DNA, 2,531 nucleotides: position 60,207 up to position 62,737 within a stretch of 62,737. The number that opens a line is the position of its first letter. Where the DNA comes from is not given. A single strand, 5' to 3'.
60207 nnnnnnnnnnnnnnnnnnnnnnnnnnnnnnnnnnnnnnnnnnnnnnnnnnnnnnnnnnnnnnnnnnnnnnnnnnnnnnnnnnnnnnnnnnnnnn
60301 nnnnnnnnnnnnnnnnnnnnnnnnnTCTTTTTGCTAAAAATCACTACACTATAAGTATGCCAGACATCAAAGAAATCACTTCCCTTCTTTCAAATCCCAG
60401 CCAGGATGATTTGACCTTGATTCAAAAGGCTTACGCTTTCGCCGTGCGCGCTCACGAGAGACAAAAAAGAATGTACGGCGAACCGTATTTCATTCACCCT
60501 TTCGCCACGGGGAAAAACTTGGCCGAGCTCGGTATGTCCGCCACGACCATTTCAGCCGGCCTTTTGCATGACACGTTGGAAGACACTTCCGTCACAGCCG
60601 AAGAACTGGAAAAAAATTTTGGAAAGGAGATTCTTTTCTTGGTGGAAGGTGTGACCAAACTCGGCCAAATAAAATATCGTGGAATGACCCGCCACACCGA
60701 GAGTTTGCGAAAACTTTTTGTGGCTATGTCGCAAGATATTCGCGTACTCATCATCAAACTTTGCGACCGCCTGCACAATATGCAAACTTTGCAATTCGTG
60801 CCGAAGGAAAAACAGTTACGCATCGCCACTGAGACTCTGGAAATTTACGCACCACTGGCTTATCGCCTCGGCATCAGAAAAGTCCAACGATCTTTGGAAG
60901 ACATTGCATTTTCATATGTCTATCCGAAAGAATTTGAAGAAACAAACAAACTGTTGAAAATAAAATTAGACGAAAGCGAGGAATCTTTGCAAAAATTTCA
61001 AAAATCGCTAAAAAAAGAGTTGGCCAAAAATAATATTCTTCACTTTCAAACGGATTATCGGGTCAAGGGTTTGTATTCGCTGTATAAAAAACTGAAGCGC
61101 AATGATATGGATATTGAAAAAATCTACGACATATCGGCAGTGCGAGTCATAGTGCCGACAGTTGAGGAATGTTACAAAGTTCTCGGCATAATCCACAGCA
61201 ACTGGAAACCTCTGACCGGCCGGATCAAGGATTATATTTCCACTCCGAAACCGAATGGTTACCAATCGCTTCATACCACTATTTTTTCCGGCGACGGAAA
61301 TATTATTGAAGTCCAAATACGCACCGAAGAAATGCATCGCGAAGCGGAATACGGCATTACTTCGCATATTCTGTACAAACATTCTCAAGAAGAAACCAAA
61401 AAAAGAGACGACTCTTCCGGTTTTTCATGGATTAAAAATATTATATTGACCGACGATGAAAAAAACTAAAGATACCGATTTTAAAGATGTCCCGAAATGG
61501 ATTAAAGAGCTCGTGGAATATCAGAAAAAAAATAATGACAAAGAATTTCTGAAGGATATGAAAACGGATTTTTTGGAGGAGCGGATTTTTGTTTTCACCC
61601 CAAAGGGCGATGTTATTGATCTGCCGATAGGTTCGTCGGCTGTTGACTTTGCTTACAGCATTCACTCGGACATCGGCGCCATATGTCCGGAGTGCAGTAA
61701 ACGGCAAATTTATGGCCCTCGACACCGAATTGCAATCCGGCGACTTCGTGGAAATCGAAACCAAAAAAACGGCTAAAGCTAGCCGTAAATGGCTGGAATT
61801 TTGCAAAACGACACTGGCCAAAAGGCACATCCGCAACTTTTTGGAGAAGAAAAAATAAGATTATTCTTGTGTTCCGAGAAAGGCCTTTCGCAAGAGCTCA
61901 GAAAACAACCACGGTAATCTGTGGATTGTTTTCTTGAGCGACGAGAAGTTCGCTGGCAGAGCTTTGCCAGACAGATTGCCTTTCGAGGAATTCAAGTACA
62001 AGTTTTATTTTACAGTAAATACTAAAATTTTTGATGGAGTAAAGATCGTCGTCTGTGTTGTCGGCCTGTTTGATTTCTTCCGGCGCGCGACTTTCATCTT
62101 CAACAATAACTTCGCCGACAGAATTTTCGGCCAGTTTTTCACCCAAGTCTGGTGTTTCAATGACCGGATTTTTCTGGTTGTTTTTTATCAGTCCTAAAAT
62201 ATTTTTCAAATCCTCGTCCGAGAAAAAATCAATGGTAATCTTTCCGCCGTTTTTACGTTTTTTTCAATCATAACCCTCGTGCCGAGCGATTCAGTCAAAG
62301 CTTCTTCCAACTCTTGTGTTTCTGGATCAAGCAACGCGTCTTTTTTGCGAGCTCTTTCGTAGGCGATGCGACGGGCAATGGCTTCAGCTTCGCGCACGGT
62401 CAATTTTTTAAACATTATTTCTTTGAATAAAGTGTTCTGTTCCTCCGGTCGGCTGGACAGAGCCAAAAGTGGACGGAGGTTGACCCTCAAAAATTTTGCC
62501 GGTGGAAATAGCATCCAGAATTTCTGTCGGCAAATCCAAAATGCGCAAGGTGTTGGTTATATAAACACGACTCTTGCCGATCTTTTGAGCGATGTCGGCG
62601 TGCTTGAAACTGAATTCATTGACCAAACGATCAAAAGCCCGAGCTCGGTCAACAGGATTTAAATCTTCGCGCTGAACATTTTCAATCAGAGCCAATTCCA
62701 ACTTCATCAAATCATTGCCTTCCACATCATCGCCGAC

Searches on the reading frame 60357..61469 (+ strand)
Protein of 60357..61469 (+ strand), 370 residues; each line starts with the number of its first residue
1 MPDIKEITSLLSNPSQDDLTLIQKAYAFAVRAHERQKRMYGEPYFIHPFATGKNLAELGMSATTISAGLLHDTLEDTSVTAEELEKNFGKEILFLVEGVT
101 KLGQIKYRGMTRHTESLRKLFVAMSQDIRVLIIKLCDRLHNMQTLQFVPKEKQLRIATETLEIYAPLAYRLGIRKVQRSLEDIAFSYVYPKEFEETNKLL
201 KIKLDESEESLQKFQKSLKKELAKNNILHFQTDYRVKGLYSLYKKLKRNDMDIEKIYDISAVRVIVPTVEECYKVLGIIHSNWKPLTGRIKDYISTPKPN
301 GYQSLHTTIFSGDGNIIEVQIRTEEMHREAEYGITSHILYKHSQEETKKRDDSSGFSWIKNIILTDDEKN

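Call 52: search_protein_families(library=pfam, proteins=[window:60357-61469:+], max_evalue=0.0001)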
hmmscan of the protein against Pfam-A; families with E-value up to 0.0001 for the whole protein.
window:60357-61469:+ (370 aa): 3 families
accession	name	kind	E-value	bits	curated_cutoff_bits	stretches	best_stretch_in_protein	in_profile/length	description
PF13328.12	HD_4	-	1.3e-43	148.9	27.2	1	25-173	1-155/156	HD domain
PF04607.23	RelA_SpoT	-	4.3e-40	136.9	27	1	235-344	2-112/113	Region found in RelA / SpoT proteins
PF01966.28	HD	-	1.2e-09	38.9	22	1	44-142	1-116/116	HD domain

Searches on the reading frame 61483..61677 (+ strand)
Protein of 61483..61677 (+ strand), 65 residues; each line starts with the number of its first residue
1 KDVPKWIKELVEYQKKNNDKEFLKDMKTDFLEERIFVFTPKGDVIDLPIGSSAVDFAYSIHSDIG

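Call 85: search_protein_families(library=pfam, proteins=[window:61483-61677:+], max_evalue=0.01)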
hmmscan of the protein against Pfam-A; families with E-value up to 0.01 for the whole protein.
window:61483-61677:+ (65 aa): 1 family
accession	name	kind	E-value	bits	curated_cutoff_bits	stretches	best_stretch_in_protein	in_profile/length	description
PF02824.27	TGS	-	3.4e-10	40.2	22.2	1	35-65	1-31/60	TGS domain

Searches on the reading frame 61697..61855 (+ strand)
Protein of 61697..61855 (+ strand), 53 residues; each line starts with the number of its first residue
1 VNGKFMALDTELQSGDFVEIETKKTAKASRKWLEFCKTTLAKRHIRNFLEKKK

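Call 85: search_protein_families(library=pfam, proteins=[window:61697-61855:+], max_evalue=0.01)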
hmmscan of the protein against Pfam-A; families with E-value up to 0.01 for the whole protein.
window:61697-61855:+ (53 aa): 1 family
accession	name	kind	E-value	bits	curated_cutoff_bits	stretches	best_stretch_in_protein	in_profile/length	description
PF02824.27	TGS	-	0.0092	16.4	22.2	0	1-20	39-58/60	TGS domain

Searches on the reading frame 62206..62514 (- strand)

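Call 85: search_protein_families(library=pfam, proteins=[window:62206-62514:-], max_evalue=0.01)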
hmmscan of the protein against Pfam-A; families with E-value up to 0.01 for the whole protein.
window:62206-62514:- (102 aa): 3 families
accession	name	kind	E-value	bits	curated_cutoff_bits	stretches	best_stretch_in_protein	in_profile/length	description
PF23552.2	ParB_C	-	6.9e-05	22.7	23.8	1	63-88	2-27/50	ParB dimerisation domain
PF17762.8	HTH_ParB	-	0.0011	19.5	22.6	1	14-50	65-100/102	ParB HTH domain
PF07321.17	YscO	-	0.0092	16.4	28.8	0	22-92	47-115/149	Type III secretion protein YscO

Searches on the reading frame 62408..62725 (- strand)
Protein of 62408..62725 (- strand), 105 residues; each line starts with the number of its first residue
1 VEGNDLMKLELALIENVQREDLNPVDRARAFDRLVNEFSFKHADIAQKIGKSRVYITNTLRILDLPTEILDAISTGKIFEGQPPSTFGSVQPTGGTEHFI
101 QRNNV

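Call 85: search_protein_families(library=pfam, proteins=[window:62408-62725:-], max_evalue=0.01)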
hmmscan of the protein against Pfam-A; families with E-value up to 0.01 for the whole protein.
window:62408-62725:- (105 aa): 2 families
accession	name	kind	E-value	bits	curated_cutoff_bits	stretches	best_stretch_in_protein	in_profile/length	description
PF17762.8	HTH_ParB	-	2.5e-19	69.8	22.6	1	20-82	1-63/102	ParB HTH domain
PF08535.16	KorB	-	0.0034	17.7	22.3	1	40-73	4-37/89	KorB domain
